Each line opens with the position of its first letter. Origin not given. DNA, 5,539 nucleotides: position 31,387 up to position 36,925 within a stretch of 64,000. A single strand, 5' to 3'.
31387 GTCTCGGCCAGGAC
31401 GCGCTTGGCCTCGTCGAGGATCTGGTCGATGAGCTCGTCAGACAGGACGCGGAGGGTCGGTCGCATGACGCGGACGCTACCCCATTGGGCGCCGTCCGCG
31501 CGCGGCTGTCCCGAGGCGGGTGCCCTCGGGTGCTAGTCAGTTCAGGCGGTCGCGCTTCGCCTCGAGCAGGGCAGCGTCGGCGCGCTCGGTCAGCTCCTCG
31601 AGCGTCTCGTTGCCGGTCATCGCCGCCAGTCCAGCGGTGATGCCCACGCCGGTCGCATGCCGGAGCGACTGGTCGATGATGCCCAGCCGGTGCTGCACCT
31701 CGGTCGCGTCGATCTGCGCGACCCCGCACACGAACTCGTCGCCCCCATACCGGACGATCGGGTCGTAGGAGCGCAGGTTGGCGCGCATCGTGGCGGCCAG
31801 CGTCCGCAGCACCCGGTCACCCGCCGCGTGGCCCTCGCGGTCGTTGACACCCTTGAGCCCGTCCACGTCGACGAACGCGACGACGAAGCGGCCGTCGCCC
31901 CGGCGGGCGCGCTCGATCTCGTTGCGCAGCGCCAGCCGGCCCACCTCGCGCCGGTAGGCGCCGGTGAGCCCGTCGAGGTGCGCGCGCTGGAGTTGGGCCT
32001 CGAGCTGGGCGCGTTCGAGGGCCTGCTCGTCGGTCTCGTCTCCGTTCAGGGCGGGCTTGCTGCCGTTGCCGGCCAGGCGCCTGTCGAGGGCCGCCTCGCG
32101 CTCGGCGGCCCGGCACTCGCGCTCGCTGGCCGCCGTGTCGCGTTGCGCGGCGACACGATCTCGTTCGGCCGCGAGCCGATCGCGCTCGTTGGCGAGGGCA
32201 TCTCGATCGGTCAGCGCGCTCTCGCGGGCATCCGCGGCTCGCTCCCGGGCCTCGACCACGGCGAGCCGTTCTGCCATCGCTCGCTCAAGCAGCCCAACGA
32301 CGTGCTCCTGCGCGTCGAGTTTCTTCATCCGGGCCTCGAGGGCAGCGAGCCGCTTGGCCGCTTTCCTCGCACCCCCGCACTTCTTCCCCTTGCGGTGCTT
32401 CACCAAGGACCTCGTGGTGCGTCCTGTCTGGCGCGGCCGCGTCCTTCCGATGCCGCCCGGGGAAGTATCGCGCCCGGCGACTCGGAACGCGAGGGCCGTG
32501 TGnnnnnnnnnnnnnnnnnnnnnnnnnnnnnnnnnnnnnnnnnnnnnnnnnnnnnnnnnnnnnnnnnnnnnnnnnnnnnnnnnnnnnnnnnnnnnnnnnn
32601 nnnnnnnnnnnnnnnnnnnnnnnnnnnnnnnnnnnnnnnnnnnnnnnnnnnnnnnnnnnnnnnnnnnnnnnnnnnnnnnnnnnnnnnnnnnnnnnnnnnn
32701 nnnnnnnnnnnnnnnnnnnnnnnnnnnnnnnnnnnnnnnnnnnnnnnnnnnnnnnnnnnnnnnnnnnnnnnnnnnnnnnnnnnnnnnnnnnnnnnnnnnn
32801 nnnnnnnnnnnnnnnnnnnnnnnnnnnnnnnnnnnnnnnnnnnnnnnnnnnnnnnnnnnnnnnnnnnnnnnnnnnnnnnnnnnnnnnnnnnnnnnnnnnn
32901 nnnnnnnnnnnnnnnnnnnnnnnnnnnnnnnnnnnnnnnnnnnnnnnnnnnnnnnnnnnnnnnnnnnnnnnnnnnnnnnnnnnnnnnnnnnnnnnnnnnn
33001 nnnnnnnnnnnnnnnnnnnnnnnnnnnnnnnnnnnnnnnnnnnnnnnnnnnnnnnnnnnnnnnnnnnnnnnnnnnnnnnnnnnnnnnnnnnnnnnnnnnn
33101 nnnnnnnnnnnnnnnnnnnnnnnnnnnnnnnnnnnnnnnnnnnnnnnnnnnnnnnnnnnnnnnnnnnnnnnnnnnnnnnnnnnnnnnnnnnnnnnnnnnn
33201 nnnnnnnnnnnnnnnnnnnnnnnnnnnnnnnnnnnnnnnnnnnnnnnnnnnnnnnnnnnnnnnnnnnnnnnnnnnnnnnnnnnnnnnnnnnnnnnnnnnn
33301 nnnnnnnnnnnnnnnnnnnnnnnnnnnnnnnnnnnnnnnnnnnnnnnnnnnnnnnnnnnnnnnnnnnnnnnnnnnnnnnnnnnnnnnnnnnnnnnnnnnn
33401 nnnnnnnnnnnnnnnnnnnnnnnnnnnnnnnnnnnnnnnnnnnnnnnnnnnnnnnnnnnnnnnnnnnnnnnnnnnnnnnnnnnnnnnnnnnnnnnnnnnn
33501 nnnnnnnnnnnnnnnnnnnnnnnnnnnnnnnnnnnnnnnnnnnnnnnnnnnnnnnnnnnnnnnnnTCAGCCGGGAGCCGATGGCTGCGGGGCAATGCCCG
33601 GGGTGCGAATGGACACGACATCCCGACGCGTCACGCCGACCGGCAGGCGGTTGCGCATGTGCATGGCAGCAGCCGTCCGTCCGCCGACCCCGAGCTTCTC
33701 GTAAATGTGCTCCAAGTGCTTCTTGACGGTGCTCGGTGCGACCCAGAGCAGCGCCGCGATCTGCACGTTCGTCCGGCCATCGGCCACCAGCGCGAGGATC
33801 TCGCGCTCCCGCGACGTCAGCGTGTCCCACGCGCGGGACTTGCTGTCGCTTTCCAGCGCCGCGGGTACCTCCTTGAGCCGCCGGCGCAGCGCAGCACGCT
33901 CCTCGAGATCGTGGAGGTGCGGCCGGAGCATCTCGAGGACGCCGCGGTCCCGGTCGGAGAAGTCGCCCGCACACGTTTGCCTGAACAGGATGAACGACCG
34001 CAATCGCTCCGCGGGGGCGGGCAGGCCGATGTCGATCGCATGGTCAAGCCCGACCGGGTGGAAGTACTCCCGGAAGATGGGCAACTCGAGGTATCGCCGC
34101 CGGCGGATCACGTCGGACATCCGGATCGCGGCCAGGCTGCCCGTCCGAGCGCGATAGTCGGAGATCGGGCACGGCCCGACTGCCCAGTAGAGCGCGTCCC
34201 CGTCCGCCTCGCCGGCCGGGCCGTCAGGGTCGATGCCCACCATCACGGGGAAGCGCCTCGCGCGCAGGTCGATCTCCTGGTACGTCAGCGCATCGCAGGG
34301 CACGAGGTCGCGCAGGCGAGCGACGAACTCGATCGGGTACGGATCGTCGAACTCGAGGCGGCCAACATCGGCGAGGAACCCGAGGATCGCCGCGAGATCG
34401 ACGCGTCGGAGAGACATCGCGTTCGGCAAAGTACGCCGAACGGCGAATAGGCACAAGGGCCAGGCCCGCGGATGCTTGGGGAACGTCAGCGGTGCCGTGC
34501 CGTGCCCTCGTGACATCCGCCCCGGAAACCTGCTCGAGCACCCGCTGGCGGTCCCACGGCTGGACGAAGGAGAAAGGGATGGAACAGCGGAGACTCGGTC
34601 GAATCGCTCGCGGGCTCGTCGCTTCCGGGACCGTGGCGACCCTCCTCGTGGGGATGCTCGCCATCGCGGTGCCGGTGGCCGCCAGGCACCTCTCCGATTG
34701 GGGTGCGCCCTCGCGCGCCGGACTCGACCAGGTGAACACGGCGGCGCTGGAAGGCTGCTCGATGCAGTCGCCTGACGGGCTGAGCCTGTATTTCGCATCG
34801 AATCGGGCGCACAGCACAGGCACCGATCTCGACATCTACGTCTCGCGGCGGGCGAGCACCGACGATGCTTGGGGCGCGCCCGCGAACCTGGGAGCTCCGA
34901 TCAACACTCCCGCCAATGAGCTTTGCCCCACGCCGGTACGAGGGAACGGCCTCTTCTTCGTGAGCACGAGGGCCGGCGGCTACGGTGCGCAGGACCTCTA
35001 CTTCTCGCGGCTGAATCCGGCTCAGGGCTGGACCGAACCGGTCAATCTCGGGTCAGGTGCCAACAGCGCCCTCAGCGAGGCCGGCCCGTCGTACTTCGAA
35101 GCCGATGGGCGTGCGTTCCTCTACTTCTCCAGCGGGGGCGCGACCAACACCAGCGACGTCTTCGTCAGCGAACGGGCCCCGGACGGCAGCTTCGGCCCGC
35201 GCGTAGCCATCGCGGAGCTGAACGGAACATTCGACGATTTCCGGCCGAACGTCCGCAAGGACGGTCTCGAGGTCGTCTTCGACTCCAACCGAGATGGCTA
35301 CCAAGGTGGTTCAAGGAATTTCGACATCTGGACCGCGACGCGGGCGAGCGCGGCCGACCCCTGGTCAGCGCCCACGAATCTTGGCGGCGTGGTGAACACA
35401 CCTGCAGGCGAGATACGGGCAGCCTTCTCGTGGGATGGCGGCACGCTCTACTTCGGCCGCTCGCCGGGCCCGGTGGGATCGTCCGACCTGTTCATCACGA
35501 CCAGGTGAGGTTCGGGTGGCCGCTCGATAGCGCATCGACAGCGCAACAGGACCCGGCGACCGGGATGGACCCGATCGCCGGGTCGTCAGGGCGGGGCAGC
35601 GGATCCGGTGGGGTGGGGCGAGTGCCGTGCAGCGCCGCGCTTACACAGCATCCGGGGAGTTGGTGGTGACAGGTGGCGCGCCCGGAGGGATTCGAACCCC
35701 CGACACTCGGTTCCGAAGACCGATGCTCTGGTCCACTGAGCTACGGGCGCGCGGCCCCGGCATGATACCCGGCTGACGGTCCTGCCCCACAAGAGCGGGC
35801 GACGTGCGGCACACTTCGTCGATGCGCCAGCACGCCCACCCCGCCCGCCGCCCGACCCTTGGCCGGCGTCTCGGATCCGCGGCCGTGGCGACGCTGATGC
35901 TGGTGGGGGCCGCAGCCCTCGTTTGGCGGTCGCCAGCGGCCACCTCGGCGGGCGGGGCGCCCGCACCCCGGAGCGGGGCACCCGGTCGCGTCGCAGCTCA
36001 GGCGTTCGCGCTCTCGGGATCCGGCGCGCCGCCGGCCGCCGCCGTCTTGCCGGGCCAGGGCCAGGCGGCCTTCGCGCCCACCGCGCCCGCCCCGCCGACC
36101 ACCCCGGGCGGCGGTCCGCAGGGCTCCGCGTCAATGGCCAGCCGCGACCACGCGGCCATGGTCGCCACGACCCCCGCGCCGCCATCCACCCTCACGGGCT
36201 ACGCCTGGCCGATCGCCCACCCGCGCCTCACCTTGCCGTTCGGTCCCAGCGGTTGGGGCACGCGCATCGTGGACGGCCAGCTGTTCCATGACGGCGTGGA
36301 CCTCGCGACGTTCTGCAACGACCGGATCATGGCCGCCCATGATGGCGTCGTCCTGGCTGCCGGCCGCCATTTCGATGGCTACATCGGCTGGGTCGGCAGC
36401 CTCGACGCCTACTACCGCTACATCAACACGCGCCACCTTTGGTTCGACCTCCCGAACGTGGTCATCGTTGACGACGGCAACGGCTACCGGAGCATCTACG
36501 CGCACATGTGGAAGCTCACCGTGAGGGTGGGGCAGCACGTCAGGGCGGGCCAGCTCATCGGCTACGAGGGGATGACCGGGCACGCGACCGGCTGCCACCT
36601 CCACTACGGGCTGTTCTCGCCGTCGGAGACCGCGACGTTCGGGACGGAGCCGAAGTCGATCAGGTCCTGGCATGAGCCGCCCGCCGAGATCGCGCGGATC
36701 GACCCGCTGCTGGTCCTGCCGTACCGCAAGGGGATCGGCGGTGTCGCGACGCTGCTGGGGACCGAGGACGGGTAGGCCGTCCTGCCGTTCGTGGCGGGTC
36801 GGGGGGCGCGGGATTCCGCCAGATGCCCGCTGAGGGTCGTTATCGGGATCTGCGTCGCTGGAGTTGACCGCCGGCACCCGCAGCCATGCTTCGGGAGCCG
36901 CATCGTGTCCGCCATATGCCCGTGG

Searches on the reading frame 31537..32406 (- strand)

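Call 78: search_protein_families(library=pfam, proteins=[window:31537-32406:-], max_evalue=0.00001)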
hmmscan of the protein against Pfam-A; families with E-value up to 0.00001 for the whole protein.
window:31537-32406:- (289 aa): 1 family
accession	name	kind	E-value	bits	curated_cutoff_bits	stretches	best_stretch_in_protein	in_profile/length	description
PF00990.26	GGDEF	-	1.4e-27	96.9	23.8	1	142-287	1-158/161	Diguanylate cyclase, GGDEF domain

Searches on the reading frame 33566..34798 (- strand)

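Call 78: search_protein_families(library=pfam, proteins=[window:33566-34798:-], max_evalue=0.00001)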
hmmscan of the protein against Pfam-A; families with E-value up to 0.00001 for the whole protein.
window:33566-34798:- (410 aa): 1 family
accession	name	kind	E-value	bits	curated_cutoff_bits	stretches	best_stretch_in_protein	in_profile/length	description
PF00196.25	GerE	-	5.7e-17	61.5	23.5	1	325-380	1-56/57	Bacterial regulatory proteins, luxR family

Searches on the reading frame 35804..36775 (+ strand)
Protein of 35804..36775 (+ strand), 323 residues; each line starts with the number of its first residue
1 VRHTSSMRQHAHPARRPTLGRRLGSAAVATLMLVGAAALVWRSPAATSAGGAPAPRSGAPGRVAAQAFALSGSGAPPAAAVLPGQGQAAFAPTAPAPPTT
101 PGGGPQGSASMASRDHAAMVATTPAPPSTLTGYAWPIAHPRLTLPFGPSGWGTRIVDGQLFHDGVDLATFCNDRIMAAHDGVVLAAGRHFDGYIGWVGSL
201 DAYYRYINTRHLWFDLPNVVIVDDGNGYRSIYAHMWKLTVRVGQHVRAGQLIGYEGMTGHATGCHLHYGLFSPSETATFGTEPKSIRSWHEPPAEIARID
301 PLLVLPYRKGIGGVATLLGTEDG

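Call 78: search_protein_families(library=pfam, proteins=[window:35804-36775:+], max_evalue=0.00001)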
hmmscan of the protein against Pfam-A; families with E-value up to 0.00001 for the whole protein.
window:35804-36775:+ (323 aa): 1 family
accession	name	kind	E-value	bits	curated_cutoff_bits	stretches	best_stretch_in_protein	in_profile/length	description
PF01551.29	Peptidase_M23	-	3.5e-22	78.8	28.7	1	161-270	2-87/96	Peptidase family M23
